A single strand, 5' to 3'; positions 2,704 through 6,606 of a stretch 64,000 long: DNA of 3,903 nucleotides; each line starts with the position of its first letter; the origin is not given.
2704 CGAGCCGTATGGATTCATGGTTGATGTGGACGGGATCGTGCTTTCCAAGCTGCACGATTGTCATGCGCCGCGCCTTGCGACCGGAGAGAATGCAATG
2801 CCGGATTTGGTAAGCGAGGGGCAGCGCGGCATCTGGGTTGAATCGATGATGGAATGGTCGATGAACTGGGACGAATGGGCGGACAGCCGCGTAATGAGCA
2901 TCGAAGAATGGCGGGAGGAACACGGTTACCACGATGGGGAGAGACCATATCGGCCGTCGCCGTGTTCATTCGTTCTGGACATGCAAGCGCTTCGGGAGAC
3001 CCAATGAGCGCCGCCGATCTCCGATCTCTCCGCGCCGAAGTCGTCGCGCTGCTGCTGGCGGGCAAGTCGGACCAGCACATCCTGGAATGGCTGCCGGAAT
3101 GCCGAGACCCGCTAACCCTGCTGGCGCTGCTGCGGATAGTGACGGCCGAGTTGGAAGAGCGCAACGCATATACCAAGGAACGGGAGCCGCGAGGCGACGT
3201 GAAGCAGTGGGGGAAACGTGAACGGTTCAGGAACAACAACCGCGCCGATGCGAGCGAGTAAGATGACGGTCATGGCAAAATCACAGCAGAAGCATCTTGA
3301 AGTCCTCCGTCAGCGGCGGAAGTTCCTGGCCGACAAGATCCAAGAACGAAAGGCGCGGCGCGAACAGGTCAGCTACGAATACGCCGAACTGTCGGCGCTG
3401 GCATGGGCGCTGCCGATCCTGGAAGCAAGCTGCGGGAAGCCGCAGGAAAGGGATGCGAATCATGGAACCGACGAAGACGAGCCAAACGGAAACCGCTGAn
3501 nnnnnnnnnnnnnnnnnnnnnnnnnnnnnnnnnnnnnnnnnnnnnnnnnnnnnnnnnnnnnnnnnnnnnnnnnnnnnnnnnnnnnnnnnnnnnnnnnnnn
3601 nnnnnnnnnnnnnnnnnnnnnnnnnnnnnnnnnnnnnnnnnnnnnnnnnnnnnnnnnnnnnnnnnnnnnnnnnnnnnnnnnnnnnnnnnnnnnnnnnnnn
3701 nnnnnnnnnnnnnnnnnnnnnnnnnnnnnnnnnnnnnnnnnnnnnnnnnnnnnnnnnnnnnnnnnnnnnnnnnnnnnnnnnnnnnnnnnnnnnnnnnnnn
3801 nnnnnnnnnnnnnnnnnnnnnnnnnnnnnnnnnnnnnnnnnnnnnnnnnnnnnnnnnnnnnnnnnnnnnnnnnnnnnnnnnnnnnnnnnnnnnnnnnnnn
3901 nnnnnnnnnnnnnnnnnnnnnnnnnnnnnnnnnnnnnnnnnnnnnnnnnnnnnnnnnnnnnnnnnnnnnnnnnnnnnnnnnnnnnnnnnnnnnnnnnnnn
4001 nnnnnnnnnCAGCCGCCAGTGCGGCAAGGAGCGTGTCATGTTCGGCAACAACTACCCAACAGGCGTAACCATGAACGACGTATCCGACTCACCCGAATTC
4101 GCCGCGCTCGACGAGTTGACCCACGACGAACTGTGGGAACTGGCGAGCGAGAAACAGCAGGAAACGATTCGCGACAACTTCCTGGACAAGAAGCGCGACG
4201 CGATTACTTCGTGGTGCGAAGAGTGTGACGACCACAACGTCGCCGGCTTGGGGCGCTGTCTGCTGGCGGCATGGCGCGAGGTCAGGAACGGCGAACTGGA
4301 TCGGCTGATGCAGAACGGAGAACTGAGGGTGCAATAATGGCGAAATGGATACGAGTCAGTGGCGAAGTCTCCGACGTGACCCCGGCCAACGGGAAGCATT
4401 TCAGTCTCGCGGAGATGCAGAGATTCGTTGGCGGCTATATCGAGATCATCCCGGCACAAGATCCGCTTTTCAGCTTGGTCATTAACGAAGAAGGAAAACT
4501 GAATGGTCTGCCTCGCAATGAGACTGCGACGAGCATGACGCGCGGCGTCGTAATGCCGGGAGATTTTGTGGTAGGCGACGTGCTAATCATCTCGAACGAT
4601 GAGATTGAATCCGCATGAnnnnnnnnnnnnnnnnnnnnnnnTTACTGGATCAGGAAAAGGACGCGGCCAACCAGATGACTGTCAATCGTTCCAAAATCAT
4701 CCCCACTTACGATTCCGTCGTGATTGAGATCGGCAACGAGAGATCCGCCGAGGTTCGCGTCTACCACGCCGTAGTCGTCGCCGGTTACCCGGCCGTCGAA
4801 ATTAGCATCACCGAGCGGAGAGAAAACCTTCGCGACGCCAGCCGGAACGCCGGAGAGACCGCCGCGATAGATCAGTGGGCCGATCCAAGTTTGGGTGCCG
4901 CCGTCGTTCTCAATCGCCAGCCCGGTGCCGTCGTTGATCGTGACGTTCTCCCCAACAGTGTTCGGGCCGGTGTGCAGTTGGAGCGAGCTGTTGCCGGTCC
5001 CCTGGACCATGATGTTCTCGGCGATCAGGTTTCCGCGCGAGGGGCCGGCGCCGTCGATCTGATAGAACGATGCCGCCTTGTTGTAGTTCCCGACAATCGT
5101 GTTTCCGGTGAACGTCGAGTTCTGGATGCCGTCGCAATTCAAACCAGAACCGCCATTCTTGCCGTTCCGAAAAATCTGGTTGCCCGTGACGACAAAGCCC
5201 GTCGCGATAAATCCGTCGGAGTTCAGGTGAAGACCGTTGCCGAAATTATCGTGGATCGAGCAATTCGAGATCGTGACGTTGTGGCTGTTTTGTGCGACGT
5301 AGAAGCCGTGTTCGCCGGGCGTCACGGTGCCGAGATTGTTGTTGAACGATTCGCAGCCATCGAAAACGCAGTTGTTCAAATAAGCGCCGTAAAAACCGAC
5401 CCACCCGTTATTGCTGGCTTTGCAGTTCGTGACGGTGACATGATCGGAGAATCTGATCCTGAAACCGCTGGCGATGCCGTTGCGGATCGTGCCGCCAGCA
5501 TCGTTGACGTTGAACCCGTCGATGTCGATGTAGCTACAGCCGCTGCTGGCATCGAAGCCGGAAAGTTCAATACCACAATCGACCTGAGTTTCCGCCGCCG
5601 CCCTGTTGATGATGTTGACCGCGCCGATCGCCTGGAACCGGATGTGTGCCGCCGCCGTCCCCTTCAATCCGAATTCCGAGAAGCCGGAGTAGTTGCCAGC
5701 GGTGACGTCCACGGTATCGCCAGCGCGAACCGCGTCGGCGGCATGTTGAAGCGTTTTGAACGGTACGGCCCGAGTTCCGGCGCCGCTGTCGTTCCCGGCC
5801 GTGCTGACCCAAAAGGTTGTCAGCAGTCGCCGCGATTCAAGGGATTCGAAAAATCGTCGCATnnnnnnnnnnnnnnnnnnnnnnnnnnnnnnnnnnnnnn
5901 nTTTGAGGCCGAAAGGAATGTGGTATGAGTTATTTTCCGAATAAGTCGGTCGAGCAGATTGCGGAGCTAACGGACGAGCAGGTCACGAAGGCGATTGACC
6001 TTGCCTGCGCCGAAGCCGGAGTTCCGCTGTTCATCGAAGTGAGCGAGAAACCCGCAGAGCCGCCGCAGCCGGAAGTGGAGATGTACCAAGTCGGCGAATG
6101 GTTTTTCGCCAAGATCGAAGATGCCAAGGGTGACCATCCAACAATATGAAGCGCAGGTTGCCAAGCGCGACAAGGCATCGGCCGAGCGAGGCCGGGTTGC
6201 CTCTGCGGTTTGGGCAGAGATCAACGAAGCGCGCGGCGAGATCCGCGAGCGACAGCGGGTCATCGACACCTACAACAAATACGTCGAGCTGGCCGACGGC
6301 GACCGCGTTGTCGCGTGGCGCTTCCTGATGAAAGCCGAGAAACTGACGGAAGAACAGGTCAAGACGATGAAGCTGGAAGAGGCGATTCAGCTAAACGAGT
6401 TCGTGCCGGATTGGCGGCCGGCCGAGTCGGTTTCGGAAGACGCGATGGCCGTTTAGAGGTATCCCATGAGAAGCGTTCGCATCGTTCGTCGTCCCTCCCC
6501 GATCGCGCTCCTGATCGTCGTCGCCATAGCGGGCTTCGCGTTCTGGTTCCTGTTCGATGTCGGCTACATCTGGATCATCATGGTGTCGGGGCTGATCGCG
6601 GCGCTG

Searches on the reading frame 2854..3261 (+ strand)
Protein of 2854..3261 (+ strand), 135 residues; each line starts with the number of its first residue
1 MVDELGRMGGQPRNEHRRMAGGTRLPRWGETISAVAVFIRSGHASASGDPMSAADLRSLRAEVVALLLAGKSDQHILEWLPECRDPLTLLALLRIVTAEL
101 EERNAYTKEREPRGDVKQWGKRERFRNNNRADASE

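Call 77: search_protein_families(library=pfam, proteins=[window:2854-3261:+], max_evalue=0.1)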
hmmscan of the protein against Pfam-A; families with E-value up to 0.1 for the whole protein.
window:2854-3261:+ (135 aa): 1 family
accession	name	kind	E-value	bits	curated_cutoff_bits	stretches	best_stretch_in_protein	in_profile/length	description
PF04255.20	DUF433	-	0.094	13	23.6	0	62-83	23-44/56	Protein of unknown function (DUF433)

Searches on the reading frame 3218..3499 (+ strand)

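Call 77: search_protein_families(library=pfam, proteins=[window:3218-3499:+], max_evalue=0.1)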
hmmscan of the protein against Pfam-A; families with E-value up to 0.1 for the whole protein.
window:3218-3499:+ (93 aa): 1 family
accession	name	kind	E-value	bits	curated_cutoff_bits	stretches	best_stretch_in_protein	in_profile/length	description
PF14094.11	DUF4272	-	0.037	13.6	27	1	19-70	66-116/208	Domain of unknown function (DUF4272)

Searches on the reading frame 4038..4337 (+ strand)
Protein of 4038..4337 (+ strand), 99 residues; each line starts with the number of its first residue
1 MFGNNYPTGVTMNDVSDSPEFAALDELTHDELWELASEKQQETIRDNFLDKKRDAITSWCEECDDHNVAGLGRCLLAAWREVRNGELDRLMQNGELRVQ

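Call 77: search_protein_families(library=pfam, proteins=[window:4038-4337:+], max_evalue=0.1)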
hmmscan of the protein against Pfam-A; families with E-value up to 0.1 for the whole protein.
window:4038-4337:+ (99 aa): 2 families
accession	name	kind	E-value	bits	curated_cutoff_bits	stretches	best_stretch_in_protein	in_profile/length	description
PF04751.20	DarP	-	0.006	16.9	26.3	1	12-82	66-136/153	Dual-action ribosomal maturation protein DarP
PF06279.16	DUF1033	-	0.07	13.8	25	1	29-84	40-97/118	Protein of unknown function (DUF1033)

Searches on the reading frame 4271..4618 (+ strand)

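Call 77: search_protein_families(library=pfam, proteins=[window:4271-4618:+], max_evalue=0.1)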
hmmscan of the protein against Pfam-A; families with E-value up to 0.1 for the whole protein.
window:4271-4618:+ (115 aa): 1 family
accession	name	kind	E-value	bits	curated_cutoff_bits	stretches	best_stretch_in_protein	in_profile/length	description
PF12957.13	DUF3846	-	2.9e-11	43.9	27.5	1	43-111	16-83/103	Domain of unknown function (DUF3846)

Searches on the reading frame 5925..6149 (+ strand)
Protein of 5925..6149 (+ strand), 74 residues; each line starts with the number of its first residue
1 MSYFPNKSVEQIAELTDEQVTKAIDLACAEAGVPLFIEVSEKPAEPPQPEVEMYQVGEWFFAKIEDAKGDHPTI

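Call 77: search_protein_families(library=pfam, proteins=[window:5925-6149:+], max_evalue=0.1)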
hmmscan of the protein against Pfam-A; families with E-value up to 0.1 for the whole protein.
window:5925-6149:+ (74 aa): 1 family
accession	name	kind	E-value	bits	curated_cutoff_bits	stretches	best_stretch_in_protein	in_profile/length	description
PF24743.1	DUF7692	-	0.041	14.5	26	1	8-30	15-37/55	Domain of unknown function (DUF7692)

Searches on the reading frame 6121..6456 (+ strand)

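Call 77: search_protein_families(library=pfam, proteins=[window:6121-6456:+], max_evalue=0.1)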
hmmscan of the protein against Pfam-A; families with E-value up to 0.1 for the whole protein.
window:6121-6456:+ (111 aa): 1 family
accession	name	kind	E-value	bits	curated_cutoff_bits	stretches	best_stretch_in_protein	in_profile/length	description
PF03147.19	FDX-ACB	-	0.053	14.4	31.1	1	27-83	20-77/94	Ferredoxin-fold anticodon binding domain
